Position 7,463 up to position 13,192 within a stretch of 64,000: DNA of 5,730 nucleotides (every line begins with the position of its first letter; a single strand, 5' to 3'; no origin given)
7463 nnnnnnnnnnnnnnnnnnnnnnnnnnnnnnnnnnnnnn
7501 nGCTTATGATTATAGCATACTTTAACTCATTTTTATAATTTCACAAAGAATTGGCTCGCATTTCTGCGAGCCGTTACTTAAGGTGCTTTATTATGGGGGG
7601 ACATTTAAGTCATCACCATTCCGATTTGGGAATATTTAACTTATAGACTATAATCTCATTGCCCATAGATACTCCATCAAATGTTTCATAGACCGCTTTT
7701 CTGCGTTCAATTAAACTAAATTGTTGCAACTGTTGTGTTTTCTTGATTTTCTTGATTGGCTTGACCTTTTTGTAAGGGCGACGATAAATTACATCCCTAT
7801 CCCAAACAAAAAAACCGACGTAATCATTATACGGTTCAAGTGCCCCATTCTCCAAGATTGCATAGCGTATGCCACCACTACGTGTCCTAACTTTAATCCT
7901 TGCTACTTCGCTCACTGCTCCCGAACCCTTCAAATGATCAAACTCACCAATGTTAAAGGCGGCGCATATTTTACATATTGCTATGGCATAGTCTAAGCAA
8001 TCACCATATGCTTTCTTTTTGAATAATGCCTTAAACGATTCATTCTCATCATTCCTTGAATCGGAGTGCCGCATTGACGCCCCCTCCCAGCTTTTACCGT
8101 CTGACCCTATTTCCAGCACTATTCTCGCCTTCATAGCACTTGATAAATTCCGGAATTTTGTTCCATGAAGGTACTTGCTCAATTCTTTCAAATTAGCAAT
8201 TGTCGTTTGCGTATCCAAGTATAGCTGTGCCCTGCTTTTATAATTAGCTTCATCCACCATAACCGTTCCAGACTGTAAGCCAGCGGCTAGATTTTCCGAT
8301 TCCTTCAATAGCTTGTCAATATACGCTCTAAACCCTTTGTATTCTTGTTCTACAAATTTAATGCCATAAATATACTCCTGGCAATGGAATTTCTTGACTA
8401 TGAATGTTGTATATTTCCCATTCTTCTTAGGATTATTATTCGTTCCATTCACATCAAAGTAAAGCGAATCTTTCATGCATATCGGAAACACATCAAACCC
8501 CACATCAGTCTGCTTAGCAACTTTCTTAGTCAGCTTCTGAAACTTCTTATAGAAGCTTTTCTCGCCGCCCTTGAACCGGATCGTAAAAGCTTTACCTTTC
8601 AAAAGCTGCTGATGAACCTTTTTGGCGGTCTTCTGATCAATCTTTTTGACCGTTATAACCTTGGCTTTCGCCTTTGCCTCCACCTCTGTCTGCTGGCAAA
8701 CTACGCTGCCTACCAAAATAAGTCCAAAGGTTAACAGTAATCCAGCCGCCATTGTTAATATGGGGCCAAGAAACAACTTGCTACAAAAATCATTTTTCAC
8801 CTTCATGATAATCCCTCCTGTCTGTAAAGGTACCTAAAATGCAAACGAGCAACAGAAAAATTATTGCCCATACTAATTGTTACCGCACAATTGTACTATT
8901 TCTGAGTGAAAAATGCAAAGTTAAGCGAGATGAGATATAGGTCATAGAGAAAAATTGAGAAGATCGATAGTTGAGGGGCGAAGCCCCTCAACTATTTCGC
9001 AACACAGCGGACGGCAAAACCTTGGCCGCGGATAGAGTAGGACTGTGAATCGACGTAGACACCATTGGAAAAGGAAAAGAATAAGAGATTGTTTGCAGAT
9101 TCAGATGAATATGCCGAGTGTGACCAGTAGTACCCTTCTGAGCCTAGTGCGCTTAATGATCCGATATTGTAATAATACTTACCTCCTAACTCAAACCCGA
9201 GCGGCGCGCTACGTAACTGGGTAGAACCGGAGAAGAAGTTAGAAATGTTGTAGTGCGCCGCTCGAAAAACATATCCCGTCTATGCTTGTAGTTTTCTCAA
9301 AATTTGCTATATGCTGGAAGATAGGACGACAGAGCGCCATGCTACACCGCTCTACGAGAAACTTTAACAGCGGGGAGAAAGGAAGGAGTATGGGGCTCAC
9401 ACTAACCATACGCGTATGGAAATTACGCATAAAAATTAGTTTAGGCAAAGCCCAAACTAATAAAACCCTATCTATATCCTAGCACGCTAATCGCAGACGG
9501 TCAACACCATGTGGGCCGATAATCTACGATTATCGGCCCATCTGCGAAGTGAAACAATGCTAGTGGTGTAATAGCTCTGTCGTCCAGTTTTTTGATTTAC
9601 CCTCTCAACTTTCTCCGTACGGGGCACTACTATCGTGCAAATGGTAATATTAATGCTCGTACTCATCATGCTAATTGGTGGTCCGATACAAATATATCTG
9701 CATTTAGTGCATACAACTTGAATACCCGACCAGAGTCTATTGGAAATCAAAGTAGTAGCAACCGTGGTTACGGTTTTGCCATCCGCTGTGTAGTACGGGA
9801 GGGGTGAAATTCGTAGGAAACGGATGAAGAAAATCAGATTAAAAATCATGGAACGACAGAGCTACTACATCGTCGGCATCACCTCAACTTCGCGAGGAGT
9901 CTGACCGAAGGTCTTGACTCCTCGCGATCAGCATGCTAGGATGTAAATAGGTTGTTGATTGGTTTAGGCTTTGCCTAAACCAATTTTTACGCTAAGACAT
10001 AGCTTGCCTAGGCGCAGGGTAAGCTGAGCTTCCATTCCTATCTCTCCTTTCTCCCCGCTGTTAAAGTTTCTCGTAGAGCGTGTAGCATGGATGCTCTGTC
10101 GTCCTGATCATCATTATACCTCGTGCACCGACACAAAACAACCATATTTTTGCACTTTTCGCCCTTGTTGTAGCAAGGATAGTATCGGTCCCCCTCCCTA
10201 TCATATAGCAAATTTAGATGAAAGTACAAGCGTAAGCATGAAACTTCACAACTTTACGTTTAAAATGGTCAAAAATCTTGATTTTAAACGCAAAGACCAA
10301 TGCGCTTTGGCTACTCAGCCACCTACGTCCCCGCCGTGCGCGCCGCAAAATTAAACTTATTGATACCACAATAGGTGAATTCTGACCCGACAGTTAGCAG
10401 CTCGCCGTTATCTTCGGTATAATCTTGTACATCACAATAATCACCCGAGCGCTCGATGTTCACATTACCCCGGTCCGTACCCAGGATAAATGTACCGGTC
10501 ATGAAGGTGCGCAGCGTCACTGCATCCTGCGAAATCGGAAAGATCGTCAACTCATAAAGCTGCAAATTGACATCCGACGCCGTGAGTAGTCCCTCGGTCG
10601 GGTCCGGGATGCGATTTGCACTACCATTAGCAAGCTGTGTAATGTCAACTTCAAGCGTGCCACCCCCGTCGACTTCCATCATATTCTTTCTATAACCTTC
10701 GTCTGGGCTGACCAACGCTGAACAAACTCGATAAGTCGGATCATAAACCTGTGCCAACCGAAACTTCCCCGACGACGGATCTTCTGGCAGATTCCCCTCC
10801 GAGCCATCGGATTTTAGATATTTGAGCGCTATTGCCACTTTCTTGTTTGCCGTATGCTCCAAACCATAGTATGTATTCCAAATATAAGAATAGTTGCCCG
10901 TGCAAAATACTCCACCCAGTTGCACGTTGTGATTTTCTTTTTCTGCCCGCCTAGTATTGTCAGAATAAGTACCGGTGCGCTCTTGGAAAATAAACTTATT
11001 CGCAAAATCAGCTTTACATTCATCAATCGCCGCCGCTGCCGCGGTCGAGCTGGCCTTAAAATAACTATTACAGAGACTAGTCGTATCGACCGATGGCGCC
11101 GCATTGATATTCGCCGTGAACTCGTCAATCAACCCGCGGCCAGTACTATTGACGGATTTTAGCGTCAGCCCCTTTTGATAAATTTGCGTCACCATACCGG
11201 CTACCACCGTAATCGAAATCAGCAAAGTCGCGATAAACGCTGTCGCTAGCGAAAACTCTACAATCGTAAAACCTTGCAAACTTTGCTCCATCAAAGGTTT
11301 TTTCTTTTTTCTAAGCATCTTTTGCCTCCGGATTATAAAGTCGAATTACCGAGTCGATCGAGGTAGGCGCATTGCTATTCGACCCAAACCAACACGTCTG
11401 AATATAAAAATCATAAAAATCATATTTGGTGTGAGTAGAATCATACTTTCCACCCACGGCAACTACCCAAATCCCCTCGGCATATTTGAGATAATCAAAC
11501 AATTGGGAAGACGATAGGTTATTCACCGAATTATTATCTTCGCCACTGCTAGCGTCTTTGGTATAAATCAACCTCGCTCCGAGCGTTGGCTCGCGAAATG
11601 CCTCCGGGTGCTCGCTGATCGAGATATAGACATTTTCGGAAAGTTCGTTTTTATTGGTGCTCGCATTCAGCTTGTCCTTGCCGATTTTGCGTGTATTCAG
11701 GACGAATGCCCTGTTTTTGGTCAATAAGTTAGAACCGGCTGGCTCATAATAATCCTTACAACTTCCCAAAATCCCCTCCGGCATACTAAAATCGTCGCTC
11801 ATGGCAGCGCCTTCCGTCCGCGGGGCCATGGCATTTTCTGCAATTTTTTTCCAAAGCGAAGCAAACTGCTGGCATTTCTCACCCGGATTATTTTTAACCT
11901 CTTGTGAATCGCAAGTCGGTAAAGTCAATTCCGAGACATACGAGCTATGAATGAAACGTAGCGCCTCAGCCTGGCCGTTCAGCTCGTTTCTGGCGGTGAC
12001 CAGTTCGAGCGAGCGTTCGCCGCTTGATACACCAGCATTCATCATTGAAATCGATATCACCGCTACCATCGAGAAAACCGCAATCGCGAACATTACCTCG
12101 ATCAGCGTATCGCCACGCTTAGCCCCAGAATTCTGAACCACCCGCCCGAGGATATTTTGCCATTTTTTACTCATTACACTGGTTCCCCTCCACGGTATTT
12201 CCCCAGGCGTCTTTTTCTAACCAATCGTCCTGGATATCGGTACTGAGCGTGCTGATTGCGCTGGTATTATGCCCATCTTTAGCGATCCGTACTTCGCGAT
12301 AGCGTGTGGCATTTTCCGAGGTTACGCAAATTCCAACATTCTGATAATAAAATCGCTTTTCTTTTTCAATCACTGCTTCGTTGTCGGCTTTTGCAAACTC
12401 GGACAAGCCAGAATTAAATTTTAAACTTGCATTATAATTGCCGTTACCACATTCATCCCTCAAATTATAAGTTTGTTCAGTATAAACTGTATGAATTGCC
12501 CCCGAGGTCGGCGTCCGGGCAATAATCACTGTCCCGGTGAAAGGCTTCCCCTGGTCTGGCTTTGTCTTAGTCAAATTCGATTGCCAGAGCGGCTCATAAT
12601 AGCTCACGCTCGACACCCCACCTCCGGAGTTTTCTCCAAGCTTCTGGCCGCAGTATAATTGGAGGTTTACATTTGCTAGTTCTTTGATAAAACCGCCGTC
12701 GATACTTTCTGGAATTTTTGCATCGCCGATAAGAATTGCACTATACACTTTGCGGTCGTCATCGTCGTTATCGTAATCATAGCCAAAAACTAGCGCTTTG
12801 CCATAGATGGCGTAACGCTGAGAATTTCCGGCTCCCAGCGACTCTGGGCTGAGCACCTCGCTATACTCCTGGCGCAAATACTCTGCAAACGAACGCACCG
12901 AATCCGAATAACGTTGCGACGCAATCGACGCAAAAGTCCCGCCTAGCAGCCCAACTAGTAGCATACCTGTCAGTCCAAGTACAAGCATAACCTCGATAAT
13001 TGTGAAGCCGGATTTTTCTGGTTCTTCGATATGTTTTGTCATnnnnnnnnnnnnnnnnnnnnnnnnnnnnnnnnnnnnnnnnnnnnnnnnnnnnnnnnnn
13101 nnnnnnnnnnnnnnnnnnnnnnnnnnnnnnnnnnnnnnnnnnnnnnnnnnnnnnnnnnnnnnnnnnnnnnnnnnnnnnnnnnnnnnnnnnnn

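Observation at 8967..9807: Start-less lectin-type cassettes a and b next to the pilus genes, with conserved flanks and divergent cores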

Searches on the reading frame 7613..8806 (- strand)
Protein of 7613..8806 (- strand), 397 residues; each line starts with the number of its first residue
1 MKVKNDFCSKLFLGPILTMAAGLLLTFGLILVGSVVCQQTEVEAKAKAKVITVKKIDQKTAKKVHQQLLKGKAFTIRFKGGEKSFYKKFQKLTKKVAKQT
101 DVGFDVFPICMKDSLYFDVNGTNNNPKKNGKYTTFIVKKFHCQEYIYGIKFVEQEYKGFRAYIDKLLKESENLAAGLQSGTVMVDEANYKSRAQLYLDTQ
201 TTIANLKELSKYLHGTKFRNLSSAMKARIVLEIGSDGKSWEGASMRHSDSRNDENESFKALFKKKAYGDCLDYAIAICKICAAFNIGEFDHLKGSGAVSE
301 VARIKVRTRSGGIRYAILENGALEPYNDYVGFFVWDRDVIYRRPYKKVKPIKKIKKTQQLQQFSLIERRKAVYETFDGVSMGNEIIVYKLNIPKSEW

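Call 12: search_protein_families(library=pfam, proteins=[window:7613-8806:-], max_evalue=0.01)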
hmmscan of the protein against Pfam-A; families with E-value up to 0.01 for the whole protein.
window:7613-8806:- (397 aa): 0 families

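Call 39: find_encoding_contigs(protein=window:7613-8806:-, flank=10000, max_places=10)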
Protein window:7613-8806:- (397 aa): no gene with exactly this product is on record in the collection.

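Call 64: find_related_loci(query=window:7613-8806:-, collection=viral_contigs, flank=8000)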
Query window:7613-8806:- (397 aa) in viral_contigs; peptide patterns used: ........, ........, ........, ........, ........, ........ (x = any residue, [..] = any of these).
28 stretches matched a pattern, but none encodes a relative of the query by tblastn (E <= 1e-3).

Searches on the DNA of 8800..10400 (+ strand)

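Call 19: search_rna_families(source=window, start=8800, end=10400, threshold=evalue, max_evalue=10)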
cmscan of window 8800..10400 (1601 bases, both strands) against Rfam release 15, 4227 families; matches with E-value up to 10: 7.
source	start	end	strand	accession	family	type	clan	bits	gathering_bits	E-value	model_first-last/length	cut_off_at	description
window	9929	10017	+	RF02772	AilA_thermometer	Cis-reg; thermoregulator;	-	19.1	81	6.1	1-89/89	no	AilA 5' UTR thermometer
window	9011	9043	+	RF02914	DUF805b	Cis-reg;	CL00115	17.3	35.6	0.093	1-35/35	no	DUF805b RNA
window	8837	8914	-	RF02551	DapZ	Cis-reg;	-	17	56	7.3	1-78/78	no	ABC transporter regulator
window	9336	9459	-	RF01956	NEAT1_2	Gene; lncRNA;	-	15.5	60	2.4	1-116/116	no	Nuclear enriched abundant transcript 1 conserved region 2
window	9183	9268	+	RF02652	StyR-3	Gene; sRNA;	-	15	59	7.2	1-144/144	no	Salmonella enterica Typhi npcRNA 3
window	9065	9149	+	RF02158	NPPA-AS1_3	Gene; lncRNA;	-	12.8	55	7.5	1-108/108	no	NPPA antisense RNA 1 conserved region 3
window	9902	9971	-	RF02202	UCA1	Gene; lncRNA;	-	11.7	80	9.3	1-75/75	no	Urothelial cancer associated 1 conserved region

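Call 87: build_rna_model(alignment_id=A7)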
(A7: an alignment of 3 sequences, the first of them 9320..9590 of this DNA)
Model R1 built from alignment A7 (3 sequences, 295 columns); structure: RNAalifold consensus.
model positions 270; base pairs 70; branch points 4; effective number of sequences 1.3; information 0.591 bits per position. Calibrated on 0.2 Mb of random sequence (short: E-values are rough).
structure used (alignment columns):
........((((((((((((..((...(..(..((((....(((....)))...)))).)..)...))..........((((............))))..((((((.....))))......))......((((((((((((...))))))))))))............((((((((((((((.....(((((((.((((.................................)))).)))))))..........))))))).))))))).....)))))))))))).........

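Call 88: search_with_rna_model(model_id=R1, sources=[window, L001, L002, L003, L004, L005, L006, L007, L008, L009, L010, L011, L012, L013, L014, L015, L016, L017, L018, L019, L024, L025, L028, L029, L032, L033, L034, L035, L039, L040, L041, L042, L043, L044, L045, L046, L050, L051, L052, L054, L055, L057, L058], max_evalue=1)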
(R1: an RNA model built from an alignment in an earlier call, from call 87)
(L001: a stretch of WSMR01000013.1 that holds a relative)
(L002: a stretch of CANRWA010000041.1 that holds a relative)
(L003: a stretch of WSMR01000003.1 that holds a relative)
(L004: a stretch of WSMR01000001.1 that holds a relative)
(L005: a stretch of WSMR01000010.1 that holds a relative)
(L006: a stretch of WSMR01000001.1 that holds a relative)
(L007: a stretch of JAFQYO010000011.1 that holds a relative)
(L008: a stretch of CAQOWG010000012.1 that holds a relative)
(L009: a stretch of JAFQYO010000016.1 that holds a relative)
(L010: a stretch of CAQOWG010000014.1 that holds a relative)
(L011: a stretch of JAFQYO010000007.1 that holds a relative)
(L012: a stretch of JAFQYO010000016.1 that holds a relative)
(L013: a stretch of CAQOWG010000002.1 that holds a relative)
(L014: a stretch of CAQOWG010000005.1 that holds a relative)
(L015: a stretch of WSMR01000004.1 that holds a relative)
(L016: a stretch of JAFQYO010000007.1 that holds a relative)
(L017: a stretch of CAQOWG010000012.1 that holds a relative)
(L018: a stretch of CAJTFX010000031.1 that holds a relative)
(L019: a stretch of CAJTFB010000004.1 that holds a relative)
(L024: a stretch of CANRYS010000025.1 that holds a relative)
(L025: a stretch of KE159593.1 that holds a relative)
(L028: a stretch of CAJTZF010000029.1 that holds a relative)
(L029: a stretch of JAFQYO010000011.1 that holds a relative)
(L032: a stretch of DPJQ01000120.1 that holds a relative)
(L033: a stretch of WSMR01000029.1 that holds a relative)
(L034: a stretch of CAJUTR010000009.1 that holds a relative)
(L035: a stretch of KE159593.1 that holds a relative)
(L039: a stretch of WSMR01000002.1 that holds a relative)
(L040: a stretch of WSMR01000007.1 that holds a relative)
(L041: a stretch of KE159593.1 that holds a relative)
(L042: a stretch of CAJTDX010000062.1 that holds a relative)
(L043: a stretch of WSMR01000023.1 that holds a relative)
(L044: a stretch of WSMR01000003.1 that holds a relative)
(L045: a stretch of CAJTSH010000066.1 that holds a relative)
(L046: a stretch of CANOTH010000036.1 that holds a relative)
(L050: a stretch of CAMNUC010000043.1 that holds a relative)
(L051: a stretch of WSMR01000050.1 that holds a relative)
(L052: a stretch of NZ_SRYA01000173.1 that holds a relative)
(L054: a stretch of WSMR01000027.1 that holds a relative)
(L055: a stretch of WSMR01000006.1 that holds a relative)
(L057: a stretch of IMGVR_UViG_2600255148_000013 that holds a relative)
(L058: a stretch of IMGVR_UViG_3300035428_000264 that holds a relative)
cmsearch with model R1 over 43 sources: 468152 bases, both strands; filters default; matches with E-value up to 1: 5.
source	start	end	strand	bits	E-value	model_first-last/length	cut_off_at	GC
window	9320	9590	+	284.5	7.8e-88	1-270/270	no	0.46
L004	5419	5691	+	261.9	1.1e-80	1-270/270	no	0.48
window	9846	10108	-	250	6.1e-77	1-270/270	no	0.49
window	9319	9589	-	19.9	0.00033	1-270/270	no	0.46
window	9958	9984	+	17.8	0.0015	116-142/270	no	0.37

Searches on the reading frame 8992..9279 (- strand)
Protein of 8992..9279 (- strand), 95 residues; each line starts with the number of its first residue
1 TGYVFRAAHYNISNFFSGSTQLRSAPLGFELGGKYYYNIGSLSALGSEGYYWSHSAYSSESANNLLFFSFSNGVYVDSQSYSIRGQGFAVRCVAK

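Call 13: search_protein_families(library=pfam, proteins=[window:8992-9279:-], max_evalue=10)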
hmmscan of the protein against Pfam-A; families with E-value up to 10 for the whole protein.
window:8992-9279:- (95 aa): 2 families
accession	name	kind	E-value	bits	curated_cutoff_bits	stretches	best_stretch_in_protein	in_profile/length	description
PF09603.15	Fib_succ_major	-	0.00047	20.9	33.9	1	28-93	126-186/187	Fibrobacter succinogenes major domain (Fib_succ_major)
PF07603.17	Lcl_C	-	0.16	12.7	34.9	1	48-93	76-116/117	Lcl C-terminal domain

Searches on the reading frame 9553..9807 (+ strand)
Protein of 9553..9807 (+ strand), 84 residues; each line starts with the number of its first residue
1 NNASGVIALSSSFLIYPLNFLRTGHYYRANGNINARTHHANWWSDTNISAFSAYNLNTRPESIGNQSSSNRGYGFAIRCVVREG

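Call 13: search_protein_families(library=pfam, proteins=[window:9553-9807:+], max_evalue=10)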
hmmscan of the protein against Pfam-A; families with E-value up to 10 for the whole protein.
window:9553-9807:+ (84 aa): 1 family
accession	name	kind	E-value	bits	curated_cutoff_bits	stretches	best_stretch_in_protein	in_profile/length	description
PF09603.15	Fib_succ_major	-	0.0026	18.5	33.9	1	19-80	126-186/187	Fibrobacter succinogenes major domain (Fib_succ_major)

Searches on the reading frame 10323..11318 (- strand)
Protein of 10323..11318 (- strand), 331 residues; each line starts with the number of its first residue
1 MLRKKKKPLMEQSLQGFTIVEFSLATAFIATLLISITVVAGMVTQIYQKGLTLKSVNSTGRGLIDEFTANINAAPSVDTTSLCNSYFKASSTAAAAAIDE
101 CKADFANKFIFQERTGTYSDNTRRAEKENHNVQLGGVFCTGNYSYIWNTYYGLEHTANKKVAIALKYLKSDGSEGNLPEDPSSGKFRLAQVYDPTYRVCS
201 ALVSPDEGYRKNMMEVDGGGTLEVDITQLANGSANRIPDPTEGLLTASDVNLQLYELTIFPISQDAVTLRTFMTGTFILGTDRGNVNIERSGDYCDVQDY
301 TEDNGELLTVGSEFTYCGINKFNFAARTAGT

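Call 12: search_protein_families(library=pfam, proteins=[window:10323-11318:-], max_evalue=0.01)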
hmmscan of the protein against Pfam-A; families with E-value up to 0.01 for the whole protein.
window:10323-11318:- (331 aa): 0 families

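Call 40: find_encoding_contigs(protein=window:10323-11318:-, flank=10000, max_places=10)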
Protein window:10323-11318:- (331 aa): no gene with exactly this product is on record in the collection.

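Call 65: find_related_loci(query=window:10323-11318:-, collection=metagenome_contigs, flank=8000)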
Query window:10323-11318:- (331 aa) in metagenome_contigs; peptide patterns used: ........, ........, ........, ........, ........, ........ (x = any residue, [..] = any of these).
117 stretches matched a pattern, but none encodes a relative of the query by tblastn (E <= 1e-3).

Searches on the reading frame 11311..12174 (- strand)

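Call 12: search_protein_families(library=pfam, proteins=[window:11311-12174:-], max_evalue=0.01)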
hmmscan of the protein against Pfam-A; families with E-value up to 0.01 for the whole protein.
window:11311-12174:- (287 aa): 1 family
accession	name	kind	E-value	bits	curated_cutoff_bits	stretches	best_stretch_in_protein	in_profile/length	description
PF07963.17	N_methyl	-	0.00028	20.8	21.2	1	23-41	8-26/27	Prokaryotic N-terminal methylation motif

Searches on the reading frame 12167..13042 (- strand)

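Call 12: search_protein_families(library=pfam, proteins=[window:12167-13042:-], max_evalue=0.01)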
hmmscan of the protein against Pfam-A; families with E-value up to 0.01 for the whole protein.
window:12167-13042:- (291 aa): 1 family
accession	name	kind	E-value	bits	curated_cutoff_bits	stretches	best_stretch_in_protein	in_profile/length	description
PF07963.17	N_methyl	-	0.0021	18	21.2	1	10-33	4-27/27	Prokaryotic N-terminal methylation motif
